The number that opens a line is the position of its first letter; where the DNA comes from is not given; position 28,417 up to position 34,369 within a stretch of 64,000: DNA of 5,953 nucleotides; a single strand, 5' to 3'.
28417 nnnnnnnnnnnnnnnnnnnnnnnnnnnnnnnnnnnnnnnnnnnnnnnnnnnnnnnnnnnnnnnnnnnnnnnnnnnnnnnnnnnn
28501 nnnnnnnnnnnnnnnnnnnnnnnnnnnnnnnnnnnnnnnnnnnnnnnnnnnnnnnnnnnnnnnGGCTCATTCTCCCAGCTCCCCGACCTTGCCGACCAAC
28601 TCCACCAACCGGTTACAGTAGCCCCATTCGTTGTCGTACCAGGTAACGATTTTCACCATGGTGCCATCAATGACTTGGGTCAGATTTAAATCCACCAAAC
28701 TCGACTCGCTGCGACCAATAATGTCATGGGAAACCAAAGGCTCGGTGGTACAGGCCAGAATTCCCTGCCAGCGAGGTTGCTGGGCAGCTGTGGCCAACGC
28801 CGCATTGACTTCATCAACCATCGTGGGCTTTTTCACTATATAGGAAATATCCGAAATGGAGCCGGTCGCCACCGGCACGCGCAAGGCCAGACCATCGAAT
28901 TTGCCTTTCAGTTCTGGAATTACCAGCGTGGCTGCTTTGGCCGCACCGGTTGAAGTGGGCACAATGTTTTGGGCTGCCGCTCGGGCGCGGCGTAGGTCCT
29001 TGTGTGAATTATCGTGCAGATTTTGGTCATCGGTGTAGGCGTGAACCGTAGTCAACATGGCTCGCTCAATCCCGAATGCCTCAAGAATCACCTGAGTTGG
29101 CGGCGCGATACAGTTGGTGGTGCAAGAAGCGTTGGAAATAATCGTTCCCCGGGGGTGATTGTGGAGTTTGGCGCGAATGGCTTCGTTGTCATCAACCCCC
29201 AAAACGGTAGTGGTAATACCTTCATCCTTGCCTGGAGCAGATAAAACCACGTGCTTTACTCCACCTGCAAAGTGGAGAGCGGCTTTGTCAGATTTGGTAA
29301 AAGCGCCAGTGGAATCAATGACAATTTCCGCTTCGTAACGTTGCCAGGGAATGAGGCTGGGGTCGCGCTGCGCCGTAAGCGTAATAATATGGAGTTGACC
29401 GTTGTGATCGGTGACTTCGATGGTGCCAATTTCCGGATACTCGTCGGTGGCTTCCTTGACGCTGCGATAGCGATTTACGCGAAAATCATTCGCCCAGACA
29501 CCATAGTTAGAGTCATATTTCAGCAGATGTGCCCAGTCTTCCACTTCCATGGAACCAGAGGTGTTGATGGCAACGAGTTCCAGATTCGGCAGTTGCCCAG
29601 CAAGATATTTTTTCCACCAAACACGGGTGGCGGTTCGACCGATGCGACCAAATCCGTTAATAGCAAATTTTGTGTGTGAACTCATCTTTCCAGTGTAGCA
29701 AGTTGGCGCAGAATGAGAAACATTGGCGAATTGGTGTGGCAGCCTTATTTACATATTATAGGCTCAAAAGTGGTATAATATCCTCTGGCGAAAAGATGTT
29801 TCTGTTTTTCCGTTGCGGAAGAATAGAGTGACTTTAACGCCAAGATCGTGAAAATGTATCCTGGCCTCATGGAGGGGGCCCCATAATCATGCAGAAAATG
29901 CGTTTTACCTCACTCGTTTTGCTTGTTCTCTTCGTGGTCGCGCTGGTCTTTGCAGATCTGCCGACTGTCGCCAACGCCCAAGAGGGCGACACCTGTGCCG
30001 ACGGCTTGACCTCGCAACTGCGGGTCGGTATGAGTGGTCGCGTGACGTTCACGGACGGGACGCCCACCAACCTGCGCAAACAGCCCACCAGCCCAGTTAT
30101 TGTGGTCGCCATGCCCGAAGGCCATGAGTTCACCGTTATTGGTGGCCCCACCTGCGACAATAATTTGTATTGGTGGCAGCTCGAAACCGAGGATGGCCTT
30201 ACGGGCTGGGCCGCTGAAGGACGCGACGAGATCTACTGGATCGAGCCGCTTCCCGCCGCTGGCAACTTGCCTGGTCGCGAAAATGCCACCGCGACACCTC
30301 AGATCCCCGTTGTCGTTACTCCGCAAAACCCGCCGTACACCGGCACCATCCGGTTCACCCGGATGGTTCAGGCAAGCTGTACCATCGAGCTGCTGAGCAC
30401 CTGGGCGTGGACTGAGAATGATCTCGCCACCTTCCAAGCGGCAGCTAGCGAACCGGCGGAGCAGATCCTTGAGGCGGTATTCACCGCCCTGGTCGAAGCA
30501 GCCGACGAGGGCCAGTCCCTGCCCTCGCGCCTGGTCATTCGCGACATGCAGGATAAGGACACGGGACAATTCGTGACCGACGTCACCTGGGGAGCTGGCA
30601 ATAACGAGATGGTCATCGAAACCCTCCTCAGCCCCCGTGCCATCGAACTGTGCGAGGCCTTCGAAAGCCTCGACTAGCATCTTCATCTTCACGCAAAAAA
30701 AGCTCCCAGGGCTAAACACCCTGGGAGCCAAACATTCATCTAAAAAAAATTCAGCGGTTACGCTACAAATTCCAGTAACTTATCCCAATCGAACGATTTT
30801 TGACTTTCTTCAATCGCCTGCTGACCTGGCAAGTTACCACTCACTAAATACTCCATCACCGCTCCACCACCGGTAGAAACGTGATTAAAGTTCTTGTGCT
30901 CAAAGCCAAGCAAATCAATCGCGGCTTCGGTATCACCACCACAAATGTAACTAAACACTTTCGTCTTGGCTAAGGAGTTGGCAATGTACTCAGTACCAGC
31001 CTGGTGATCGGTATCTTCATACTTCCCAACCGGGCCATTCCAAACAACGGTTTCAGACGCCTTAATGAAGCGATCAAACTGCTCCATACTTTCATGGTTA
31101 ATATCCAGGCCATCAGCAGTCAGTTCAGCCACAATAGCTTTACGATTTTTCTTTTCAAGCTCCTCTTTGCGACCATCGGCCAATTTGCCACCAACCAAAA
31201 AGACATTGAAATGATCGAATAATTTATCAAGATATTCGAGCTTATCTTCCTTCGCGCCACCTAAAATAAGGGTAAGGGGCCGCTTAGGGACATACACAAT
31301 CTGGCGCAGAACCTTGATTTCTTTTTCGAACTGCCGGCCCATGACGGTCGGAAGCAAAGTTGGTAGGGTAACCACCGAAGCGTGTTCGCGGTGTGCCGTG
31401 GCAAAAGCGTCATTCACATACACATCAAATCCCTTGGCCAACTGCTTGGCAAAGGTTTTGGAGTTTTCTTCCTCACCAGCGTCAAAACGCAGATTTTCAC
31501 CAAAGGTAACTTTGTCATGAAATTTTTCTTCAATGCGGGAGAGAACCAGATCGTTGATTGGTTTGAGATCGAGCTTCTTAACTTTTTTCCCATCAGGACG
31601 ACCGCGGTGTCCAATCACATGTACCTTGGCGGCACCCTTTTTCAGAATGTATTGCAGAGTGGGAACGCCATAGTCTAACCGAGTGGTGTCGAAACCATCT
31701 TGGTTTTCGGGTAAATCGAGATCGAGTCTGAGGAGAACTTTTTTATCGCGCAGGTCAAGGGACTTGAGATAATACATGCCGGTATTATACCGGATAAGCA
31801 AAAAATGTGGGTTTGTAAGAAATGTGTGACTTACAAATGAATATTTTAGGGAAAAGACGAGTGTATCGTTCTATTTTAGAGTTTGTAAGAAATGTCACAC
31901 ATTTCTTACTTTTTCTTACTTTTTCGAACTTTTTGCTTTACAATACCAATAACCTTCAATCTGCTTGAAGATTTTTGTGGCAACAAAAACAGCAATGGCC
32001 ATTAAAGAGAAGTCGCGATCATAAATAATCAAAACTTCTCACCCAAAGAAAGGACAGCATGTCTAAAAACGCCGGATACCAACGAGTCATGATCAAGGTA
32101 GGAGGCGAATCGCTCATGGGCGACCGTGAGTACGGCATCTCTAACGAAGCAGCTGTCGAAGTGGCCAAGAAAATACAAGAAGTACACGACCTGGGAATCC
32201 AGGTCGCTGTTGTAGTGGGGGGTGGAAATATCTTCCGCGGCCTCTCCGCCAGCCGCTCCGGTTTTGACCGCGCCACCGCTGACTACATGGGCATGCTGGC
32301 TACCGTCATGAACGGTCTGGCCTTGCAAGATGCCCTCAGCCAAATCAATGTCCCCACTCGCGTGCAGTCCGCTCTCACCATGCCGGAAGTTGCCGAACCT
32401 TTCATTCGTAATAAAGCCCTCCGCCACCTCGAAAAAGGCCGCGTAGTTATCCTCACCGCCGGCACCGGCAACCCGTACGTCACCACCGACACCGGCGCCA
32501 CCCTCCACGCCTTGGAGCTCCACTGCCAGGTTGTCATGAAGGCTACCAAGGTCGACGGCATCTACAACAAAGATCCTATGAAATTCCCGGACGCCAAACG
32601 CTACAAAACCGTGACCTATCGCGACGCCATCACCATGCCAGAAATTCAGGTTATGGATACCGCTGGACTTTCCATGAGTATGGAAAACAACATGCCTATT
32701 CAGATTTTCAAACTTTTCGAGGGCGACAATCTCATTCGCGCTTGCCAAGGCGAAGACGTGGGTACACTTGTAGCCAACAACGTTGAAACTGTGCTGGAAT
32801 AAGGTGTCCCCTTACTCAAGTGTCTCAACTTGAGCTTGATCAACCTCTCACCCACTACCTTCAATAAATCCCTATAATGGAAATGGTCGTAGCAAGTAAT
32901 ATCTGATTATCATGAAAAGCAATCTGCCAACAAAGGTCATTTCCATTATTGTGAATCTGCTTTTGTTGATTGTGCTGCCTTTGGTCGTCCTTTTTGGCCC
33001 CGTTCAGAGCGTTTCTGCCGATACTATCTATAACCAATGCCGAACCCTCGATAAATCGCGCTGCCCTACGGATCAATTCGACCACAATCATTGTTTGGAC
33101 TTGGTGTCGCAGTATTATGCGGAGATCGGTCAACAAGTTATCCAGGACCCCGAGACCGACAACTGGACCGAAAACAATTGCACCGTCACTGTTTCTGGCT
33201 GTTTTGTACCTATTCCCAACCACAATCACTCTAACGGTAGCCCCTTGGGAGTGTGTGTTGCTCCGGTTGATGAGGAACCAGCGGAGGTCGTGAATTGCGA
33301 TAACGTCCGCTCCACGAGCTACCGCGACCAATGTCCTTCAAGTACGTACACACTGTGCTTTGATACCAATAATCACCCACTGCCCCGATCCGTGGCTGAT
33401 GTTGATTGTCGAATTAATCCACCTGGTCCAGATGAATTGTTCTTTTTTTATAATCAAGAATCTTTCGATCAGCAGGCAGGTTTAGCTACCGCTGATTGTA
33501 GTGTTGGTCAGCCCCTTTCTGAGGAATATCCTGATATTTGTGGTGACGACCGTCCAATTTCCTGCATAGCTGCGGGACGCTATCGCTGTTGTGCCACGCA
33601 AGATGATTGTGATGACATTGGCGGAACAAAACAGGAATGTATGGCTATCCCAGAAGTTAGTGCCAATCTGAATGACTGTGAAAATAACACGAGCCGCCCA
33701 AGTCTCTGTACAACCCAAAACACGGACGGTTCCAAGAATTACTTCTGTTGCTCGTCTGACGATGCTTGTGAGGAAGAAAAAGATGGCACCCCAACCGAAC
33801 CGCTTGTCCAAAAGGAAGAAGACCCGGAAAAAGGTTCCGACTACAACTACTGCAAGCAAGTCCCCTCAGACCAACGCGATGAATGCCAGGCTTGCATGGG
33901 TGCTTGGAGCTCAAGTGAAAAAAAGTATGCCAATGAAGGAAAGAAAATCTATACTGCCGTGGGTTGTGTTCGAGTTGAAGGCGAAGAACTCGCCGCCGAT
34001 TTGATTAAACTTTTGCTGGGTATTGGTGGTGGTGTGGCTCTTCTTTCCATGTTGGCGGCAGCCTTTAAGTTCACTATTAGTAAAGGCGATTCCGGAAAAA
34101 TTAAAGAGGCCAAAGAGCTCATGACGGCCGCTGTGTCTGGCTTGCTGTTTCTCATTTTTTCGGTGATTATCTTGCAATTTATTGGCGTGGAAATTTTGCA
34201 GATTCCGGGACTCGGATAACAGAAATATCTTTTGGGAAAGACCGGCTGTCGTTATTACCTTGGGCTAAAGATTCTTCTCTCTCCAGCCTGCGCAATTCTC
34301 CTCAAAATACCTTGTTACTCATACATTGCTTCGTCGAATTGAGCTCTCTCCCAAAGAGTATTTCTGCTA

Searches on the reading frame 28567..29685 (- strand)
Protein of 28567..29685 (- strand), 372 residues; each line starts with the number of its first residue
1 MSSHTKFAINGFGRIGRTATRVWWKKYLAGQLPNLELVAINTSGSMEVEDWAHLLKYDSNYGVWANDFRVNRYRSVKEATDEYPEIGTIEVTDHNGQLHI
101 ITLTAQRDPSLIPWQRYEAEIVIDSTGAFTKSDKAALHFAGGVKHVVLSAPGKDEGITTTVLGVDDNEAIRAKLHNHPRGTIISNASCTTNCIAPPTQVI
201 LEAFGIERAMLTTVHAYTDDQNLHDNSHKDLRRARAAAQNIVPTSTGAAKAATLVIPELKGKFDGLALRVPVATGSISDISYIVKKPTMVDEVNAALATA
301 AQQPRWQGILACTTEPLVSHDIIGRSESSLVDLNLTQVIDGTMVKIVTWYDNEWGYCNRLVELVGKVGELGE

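Call 56: search_protein_families(library=pfam, proteins=[window:28567-29685:-])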
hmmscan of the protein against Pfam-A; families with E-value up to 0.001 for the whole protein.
window:28567-29685:- (372 aa): 2 families
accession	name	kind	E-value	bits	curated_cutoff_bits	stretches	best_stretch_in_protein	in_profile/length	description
PF02800.25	Gp_dh_C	-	2.9e-57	193.1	24.4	1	193-350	1-158/158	Glyceraldehyde 3-phosphate dehydrogenase, C-terminal domain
PF00044.30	Gp_dh_N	-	3.7e-21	75.7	31.7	1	6-131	2-100/101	Glyceraldehyde 3-phosphate dehydrogenase, NAD binding domain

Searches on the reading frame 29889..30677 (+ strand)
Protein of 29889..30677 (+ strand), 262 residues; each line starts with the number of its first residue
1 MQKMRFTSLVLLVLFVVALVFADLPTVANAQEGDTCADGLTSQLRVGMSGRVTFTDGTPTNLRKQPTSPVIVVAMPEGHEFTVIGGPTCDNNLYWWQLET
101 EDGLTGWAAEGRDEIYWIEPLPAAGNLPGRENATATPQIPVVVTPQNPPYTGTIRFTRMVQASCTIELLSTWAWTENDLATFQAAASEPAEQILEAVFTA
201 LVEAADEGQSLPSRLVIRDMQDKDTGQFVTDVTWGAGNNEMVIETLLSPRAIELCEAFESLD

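Call 10: search_protein_families(library=pfam, proteins=[window:29889-30677:+])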
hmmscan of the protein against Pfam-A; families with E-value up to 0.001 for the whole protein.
window:29889-30677:+ (262 aa): 1 family
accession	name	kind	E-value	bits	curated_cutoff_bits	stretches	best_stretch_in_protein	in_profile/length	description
PF08239.17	SH3_3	-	0.00012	22.6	27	1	60-110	3-50/54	Bacterial SH3 domain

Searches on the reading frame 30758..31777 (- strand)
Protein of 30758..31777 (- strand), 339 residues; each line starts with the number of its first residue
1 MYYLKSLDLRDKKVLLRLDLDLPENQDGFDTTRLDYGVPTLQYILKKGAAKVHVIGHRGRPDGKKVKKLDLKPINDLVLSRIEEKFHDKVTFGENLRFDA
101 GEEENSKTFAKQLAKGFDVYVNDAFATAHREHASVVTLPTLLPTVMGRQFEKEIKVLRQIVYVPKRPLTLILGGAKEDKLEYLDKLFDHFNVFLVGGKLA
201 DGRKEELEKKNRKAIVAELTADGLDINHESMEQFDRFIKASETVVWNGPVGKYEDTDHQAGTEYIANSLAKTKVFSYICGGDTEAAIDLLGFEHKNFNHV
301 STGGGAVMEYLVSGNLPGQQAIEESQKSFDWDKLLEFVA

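Call 56: search_protein_families(library=pfam, proteins=[window:30758-31777:-])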
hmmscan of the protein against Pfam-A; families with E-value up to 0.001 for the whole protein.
window:30758-31777:- (339 aa): 1 family
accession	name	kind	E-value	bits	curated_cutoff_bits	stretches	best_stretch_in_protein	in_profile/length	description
PF00162.24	PGK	-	2.3e-77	261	27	2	5-200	2-217/379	Phosphoglycerate kinase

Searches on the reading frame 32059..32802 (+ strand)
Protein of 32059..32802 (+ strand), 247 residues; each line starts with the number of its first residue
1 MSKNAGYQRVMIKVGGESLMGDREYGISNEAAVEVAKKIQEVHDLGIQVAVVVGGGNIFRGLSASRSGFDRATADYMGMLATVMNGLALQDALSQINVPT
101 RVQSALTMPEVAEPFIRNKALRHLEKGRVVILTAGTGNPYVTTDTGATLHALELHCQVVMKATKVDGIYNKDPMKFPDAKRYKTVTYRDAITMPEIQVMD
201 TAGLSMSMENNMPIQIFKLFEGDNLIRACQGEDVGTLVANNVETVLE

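Call 56: search_protein_families(library=pfam, proteins=[window:32059-32802:+])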
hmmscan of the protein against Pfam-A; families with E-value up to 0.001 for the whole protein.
window:32059-32802:+ (247 aa): 1 family
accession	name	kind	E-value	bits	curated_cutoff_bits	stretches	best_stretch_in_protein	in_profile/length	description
PF00696.33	AA_kinase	-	6.3e-32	111.6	24.9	1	9-217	2-233/234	Amino acid kinase family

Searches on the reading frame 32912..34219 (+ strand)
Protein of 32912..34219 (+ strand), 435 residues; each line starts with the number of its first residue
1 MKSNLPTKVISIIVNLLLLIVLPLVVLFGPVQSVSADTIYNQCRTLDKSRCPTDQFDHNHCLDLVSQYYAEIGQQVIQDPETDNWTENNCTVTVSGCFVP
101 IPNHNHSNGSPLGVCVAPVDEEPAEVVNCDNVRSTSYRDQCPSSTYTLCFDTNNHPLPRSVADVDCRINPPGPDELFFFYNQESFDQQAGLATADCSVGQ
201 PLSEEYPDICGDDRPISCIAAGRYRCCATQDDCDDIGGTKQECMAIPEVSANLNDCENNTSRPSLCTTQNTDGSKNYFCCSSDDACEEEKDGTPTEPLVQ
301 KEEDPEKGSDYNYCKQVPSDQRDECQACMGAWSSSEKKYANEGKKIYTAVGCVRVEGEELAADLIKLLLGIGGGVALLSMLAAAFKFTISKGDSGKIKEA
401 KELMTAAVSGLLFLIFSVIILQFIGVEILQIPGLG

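Call 10: search_protein_families(library=pfam, proteins=[window:32912-34219:+])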
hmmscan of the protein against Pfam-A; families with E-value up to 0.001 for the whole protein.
window:32912-34219:+ (435 aa): 1 family
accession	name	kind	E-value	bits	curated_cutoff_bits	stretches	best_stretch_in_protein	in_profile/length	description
PF18895.5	T4SS_pilin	-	0.00013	22.5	26.6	1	359-424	7-71/71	Type IV secretion system pilin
